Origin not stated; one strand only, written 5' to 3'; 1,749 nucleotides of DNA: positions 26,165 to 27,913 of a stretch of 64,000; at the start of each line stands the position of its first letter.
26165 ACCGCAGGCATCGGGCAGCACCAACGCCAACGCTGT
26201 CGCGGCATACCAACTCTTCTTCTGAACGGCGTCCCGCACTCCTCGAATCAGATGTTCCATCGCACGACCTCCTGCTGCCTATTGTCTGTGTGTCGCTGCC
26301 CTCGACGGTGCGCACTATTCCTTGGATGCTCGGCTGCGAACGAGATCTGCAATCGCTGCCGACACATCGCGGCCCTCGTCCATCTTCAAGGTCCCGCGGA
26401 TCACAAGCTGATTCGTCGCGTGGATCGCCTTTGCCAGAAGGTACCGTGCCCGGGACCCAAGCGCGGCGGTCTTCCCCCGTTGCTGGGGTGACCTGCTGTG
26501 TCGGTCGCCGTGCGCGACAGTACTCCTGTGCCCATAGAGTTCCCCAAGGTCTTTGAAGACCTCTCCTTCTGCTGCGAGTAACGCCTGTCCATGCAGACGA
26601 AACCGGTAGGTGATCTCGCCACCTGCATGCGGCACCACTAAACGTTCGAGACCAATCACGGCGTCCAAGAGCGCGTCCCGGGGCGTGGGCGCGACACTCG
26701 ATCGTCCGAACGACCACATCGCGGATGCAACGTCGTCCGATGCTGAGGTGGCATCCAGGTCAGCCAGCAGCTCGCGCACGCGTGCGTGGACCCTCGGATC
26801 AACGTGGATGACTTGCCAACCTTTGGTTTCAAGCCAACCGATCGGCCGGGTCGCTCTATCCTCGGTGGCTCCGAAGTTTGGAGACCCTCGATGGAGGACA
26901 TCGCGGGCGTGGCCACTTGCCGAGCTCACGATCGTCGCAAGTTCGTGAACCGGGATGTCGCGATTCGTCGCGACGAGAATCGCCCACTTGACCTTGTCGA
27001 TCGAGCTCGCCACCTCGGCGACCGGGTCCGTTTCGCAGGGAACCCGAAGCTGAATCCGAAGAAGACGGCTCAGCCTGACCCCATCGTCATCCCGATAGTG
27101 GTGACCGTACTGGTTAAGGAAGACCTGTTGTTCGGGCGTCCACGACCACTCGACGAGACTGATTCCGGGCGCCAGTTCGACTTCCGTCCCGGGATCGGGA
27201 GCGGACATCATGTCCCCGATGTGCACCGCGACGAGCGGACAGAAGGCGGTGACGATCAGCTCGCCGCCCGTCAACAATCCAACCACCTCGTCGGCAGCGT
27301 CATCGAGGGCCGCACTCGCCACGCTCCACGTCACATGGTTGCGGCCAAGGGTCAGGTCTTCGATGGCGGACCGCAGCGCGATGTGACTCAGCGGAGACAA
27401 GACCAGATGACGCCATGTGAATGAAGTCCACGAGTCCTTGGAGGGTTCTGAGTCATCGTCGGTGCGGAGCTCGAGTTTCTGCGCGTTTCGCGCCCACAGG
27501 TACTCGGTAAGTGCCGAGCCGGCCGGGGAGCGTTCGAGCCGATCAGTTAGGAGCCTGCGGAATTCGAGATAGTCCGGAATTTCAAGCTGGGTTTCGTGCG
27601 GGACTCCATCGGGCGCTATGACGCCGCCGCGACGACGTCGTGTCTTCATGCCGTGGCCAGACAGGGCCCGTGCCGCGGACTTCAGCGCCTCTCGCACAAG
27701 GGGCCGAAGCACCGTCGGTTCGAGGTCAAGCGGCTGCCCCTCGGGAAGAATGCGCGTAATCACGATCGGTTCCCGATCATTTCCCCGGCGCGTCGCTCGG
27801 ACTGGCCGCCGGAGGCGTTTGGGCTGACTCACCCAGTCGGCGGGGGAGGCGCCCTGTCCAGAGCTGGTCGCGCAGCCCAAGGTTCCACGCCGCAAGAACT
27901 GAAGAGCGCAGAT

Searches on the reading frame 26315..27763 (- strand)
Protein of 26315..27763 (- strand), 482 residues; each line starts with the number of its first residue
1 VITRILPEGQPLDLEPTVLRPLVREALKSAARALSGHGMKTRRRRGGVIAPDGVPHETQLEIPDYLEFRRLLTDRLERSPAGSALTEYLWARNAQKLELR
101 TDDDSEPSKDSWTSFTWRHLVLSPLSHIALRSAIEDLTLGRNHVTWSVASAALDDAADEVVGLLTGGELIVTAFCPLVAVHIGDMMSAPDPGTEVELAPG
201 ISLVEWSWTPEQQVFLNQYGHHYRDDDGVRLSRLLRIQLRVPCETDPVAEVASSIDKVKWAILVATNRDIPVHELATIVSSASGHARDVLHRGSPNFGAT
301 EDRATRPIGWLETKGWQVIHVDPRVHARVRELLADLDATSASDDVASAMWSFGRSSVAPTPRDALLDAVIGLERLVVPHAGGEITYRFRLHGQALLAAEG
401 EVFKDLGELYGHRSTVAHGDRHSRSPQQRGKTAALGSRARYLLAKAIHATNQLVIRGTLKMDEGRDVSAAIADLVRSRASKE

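Call 4: search_protein_families(library=pfam, proteins=[window:26315-27763:-], max_evalue=0.1)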
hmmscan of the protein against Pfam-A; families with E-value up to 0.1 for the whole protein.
window:26315-27763:- (482 aa): 0 families

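Call 6: search_protein_families(library=padloc, proteins=[window:26315-27763:-], max_evalue=0.1)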
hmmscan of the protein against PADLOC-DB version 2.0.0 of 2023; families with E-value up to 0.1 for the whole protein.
window:26315-27763:- (482 aa): 0 families

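Call 7: search_protein_families(library=ncbifam, proteins=[window:26315-27763:-], max_evalue=0.1)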
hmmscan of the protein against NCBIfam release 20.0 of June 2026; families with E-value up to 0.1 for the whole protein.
window:26315-27763:- (482 aa): 0 families

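Call 19: find_homologous_proteins(query=window:26315-27763:-, max_evalue=0.001)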
Query window:26315-27763:- (482 aa): 6 proteins with E <= 0.001 among 8000 candidates.
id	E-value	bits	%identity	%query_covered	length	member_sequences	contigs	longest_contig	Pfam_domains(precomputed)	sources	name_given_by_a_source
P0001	0.0e+0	1073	100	100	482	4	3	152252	-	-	-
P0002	1.2e-253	860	80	100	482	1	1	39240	-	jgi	jgi:hypothetical protein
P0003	2.6e-215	734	68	100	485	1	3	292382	-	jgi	jgi:hypothetical protein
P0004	1.5e-101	359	49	75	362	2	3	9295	-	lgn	-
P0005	6.3e-94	333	39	99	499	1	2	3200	-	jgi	jgi:hypothetical protein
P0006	1.3e-81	293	37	100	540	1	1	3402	-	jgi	jgi:hypothetical protein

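Call 20: find_encoding_contigs(protein=P0003, flank=10000, max_places=3)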
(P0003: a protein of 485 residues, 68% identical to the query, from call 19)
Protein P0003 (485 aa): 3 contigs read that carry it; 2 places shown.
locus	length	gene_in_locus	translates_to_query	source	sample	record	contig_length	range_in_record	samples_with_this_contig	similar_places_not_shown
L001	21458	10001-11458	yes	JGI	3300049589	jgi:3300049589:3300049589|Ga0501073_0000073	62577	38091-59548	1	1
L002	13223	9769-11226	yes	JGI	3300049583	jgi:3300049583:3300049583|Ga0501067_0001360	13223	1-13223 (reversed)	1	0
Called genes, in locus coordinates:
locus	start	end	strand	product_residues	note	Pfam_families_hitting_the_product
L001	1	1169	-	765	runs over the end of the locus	-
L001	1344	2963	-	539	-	PF06956:RtcR, PF00158:Sigma54_activat, PF01078:Mg_chelatase, PF14532:Sigma54_activ_2, PF00004:AAA, PF07728:AAA_5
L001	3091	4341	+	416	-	PF01139:RtcB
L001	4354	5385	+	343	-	PF01137:RTC, PF05189:RTC_insert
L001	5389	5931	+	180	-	-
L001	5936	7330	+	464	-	PF12623:Hen1_L, PF02353:CMAS (weak), PF13489:Methyltransf_23, PF08241:Methyltransf_11, PF08242:Methyltransf_12, PF13649:Methyltransf_25, PF13847:Methyltransf_31 (weak)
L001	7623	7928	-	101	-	-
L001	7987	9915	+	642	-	PF00149:Metallophos, PF16542:PNKP_ligase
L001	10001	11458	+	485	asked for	-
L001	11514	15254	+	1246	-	PF25199:nSTAND_NTPase5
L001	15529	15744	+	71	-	PF12728:HTH_17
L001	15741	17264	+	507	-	PF12307:DUF3631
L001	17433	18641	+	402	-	PF22022:Phage_int_M (faint), PF00589:Phage_integrase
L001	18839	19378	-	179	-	-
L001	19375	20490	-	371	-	PF04909:Amidohydro_2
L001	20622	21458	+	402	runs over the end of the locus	PF04960:Glutaminase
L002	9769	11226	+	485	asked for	-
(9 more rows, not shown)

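Call 21: find_encoding_contigs(protein=P0002, flank=10000, max_places=3)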
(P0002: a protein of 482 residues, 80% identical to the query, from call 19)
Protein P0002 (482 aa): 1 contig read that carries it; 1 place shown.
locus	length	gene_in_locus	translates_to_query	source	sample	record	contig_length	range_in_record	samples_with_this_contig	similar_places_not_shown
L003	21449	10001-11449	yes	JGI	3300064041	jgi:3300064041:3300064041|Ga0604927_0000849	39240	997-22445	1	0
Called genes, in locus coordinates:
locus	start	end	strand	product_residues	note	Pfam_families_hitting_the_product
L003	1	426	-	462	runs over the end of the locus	PF00589:Phage_integrase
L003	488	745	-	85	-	PF12728:HTH_17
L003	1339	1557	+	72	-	-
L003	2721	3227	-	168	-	-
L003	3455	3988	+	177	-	PF16473:Rv2179c-like (faint)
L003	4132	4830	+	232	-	-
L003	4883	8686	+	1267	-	-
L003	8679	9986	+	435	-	-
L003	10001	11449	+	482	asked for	-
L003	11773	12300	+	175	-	-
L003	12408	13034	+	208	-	-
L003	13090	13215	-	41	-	-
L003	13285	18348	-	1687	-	-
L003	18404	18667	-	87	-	PF12728:HTH_17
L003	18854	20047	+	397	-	PF22022:Phage_int_M (weak), PF00589:Phage_integrase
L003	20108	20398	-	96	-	-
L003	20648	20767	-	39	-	-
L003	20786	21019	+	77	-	PF22014:DUF6932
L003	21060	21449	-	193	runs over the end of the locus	PF13470:PIN_3, PF26343:VapC50_C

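Call 22: find_encoding_contigs(protein=P0004, flank=10000, max_places=3)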
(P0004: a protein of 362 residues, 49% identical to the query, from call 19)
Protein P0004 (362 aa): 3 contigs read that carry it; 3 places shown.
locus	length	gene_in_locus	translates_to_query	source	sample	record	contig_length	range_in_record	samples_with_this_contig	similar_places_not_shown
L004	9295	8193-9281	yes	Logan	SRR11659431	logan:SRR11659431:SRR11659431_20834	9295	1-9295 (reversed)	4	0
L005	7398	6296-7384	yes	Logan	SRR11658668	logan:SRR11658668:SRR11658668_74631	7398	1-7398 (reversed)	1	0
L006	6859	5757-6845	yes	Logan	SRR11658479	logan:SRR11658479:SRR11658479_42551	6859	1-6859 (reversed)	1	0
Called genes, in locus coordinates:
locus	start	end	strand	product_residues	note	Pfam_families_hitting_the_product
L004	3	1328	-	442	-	?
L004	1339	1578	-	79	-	PF12728:HTH_17 (weak)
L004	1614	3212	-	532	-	PF12307:DUF3631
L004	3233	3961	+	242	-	-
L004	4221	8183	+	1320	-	-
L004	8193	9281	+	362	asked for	-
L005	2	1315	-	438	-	?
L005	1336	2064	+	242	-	-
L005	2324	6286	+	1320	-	-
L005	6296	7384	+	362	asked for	-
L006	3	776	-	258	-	?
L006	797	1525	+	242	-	-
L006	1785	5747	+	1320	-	-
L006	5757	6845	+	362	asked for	-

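Call 23: find_encoding_contigs(protein=P0001, flank=10000, max_places=4)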
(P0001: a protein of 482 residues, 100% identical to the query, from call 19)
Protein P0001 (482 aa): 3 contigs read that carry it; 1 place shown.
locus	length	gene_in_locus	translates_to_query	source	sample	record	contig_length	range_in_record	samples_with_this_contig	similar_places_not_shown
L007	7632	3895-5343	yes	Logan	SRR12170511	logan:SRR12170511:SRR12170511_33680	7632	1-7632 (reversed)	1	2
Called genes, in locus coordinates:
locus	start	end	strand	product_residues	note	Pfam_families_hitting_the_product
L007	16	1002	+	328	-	PF16542:PNKP_ligase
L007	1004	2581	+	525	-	PF18928:DUF5677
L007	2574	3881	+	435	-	-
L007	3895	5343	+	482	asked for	-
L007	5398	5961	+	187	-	-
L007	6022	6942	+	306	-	-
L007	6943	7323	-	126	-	PF12728:HTH_17 (weak)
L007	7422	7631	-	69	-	?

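Call 35: search_solved_structures(query=A1, max_evalue=10, show_alignments=2)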
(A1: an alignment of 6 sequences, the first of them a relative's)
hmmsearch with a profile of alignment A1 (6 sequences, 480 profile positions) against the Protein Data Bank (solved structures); distinct sequences matched with E-value up to 10: 7.
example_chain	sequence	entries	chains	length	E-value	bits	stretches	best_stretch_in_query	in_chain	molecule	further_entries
5igh_A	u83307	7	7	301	0.061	15.3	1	186-263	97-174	Macrolide 2'-phosphotransferase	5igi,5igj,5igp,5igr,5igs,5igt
7d6m_A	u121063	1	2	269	0.15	14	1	272-318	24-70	Tick-borne encephalitis virus methyltransferase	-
7wnj_A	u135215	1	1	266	0.16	13.9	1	269-317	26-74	Core protein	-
9p1x_A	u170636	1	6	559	0.92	11.4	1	151-202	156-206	Nitrogenase protein alpha chain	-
2oxt_A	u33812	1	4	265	1.4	10.8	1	266-315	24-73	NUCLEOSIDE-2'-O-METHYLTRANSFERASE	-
7fjt_A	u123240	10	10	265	1.5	10.7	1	271-317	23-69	Core protein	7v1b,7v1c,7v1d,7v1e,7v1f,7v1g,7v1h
8qaf_A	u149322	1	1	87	3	9.7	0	217-262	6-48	sc-apCC-8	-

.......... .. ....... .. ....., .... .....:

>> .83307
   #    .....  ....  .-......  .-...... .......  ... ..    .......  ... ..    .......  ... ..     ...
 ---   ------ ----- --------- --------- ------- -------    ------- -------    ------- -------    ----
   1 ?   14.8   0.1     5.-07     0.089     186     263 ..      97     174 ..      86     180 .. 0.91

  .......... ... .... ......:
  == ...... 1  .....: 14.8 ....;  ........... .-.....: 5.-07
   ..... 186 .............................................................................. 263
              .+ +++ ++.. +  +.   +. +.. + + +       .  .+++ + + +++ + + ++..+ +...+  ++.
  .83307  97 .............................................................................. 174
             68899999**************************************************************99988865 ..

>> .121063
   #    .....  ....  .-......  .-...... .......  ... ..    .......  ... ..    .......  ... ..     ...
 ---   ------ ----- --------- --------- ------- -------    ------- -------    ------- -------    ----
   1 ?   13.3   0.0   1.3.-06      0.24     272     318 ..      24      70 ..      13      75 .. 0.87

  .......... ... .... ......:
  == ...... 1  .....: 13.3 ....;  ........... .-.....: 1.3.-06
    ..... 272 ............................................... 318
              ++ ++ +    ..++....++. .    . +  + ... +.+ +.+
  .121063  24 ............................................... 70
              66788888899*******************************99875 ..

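Call 44: search_protein_representatives(alignment_id=A1)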
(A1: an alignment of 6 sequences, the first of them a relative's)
Query: 6 sequences, 480 profile positions. Proteins with E-value up to 0.001 (for the whole library): 833; up to 1e-10: 162; up to 1e-30: 80. The best 150 are listed.
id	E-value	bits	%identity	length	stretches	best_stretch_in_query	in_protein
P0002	2.9e-249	844.1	-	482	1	1-480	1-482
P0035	4.5e-205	698.4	-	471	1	1-479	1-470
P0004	3.9e-176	603.0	-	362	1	1-362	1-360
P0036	5.3e-127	441.0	-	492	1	1-479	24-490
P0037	2.8e-98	346.2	-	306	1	187-478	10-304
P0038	3.2e-90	319.7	-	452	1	7-478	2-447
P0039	1.7e-89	317.2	-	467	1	3-478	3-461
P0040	2.8e-89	316.5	-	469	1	3-478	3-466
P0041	1.3e-86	307.7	-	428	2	1-264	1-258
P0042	1.4e-81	291.2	-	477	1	1-478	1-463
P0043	6.3e-80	285.7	-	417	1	63-478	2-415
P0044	8.2e-78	278.7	-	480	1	4-471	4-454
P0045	2.0e-72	261.0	-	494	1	11-478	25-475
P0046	7.9e-72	259.0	-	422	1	83-477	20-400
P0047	8.9e-69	248.9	-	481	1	4-472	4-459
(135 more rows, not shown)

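Call 47: search_protein_families(library=pfam, alignment_id=A2, max_evalue=0.01)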
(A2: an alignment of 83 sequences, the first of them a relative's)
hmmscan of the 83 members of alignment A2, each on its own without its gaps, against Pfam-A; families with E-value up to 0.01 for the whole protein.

A. member 1, P0001 (482 aa): 0 families

B. families by the number of members that match (of 83 scanned): 2 families
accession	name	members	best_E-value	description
PF03685.18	UPF0147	1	0.0005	Uncharacterised protein family (UPF0147)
PF18735.6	HEPN_RiboL-PSP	1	0.0025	RiboL-PSP-HEPN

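Call 49: search_solved_structures(query=A2, max_evalue=10, show_alignments=3)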
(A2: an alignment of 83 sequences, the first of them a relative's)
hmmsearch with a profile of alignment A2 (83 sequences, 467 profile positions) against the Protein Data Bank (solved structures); distinct sequences matched with E-value up to 10: 0.

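Call 64: predict_structure(alignment_id=A2)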
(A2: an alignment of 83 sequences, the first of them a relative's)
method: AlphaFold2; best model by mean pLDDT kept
length: 482 residues; sequences in the alignment: 83
mean_pLDDT: 91.8   pTM: 0.91
mean pLDDT of the five models: 91.8, 91.2, 91.0, 90.8, 90.5
residues with pLDDT >= 90: 395; 70-90: 57; 50-70: 20; < 50: 10
segments of 3 or more residues with pLDDT < 50: 308-310
pLDDT, mean of each block of 10 residues (from residue 1): 96 98 98 93 95 94 90 89 98 97 95 95 96 96 95 96 96 93 88 95 90 93 73 91 95 97 96 93 91 60 50 67 97 94 93 95 96 96 96 97 98 91 88 95 98 96 94 96 75
secondary structure, 60 per line:
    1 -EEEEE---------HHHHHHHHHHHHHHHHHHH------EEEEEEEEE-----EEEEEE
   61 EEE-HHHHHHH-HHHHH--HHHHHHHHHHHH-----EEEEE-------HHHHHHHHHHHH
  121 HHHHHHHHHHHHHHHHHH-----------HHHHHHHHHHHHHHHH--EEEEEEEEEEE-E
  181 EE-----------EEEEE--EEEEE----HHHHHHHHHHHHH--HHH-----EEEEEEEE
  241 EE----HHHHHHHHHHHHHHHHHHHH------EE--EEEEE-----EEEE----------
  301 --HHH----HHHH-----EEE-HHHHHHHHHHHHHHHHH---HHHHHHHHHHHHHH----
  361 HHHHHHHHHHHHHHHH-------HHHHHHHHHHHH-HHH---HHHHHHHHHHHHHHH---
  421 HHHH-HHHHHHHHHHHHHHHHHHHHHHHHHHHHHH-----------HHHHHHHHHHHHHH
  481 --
elements in order: E2-6 H16-34 E41-49 E55-63 H65-71 H73-77 H80-91 E97-101 H109-138 H150-165 E168-178 E180-182 E194-198 E201-205 H210-222 E233-242 H247-266 E277-281 E287-290 H310-313 E319-321 H323-339 H343-356 H361-376 H384-395 H403-417 H421-424 H426-455 H467-480

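Call 68: fold_search(model_id=the predicted structure, library=pdb)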
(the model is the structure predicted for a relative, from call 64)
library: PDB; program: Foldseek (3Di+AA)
matches with E <= 10: 120; with E <= 0.001: 0
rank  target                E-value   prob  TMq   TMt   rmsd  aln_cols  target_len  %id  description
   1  9fqr_Xl               8.4e-01  0.03  0.12  0.07  24.7       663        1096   10  96-nm repeat of axonemal doublet microtubules from bovine sperm (released 2025-03-26)
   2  9kgb                  1.4e+00  0.06  0.11  0.14  17.4       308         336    6  Crystal structure of tolypothrichol synthase (released 2025-04-09)
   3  8iu9                  1.6e+00  0.03  0.06  0.05  12.5       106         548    9  Crystal structure of GH66 endodextranase from Flavobacterium johnsoniae in complex with glucose (released 2023-06-14)
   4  2d54                  2.0e+00  0.03  0.12  0.12  21.4       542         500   11  Crystal Structure of Methionyl tRNA Synthetase Y225A Mutant from Thermus Thermophilus (released 2006-12-19)
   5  2jj3_B                2.2e+00  0.07  0.11  0.19  15.8       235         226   12  Estrogen receptor beta ligand binding domain in complex with a Benzopyran agonist (released 2007-08-07)
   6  5k0t_B                2.2e+00  0.04  0.15  0.16  20.9       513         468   11  Crystal structure of methionyl-tRNA synthetase MetRS from Brucella melitensis in complex with inhibitor Chem 1415 (released 2016-05-25)
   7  2yg3_B                2.6e+00  0.02  0.12  0.13  25.2       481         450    9  Structure-based redesign of cofactor binding in Putrescine Oxidase: wild type enzyme (released 2011-05-18)
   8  4mw2_A                2.7e+00  0.03  0.14  0.13  20.9       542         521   10  Trypanosoma brucei methionyl-tRNA synthetase in complex with inhibitor 1-(3-{[5-chloro-2-hydroxy-3-(prop-2-en-1-yl)ben (released 2014-04-30)
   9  7a79_B                2.8e+00  0.07  0.11  0.20  18.4       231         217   12  Crystal structure of RXR gamma LBD in complexes with palmitic acid and GRIP-1 peptide (released 2020-10-21)
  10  9m1w_B                2.8e+00  0.03  0.12  0.14  24.5       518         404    9  Crystal structure of N-prenyltransferase DsKabA (released 2026-03-04)
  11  5lly_D                2.8e+00  0.02  0.08  0.07  23.5       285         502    8  Photosensory Module of Bacteriophytochrome linked Diguanylyl Cyclase from Idiomarina species A28L (released 2017-03-15)
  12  3rha_A                2.8e+00  0.01  0.09  0.11  25.3       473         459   12  The crystal structure of Oxidoreductase from Arthrobacter aurescens (released 2011-05-04)
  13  9cah_A                2.8e+00  0.01  0.09  0.07  28.9       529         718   11  Human TOP3B-TDRD3 complex (released 2025-02-05)
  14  4yc1_A                2.9e+00  0.15  0.05  0.16  15.1        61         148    8  Structure of the human TSG101-UEV domain in the P321 space group (released 2016-03-09)
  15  6iqw_A                3.2e+00  0.05  0.16  0.11  16.1       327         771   10  Cryo-EM structure of Csm effector complex (released 2019-01-16)
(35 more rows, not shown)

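Call 76: search_protein_families(library=padloc, proteins=[L003:4883-8686:+, L003:4132-4830:+, L003:11773-12300:+, L003:12408-13034:+, L004:4221-8183:+, L004:3233-3961:+, L001:11514-15254:+], max_evalue=0.01)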
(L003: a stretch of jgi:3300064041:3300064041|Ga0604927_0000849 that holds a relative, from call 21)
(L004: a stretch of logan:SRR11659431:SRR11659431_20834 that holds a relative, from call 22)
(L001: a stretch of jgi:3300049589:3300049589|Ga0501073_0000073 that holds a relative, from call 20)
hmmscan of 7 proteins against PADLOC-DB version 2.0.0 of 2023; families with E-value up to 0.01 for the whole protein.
L003:4883-8686:+ (1267 aa): 3 families
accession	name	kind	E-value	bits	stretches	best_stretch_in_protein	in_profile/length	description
PDLC04515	PDC-M21A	-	6.8e-39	131.7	1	24-164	57-202/205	-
PDLC04166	Dsr1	-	3.2e-30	102.7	1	374-1134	323-1095/1227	-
PDLC04167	Dsr1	-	3.3e-05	19.8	1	582-656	581-655/1248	-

L003:4132-4830:+ (232 aa): 1 family
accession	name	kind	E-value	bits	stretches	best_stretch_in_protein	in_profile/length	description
PDLC04516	PDC-M21B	-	3.4e-54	182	1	7-230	8-229/234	-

L003:11773-12300:+ (175 aa): 0 families

L003:12408-13034:+ (208 aa): 0 families

L004:4221-8183:+ (1320 aa): 0 families

L004:3233-3961:+ (242 aa): 1 family
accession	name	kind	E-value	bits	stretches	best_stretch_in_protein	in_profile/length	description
PDLC04133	mad1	-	6.1e-05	21.2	1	131-176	4-48/60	mads_1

L001:11514-15254:+ (1246 aa): 1 family
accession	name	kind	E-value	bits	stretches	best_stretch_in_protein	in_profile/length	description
PDLC04140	mad8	-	0.0025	15.4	1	216-412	25-144/314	mads_8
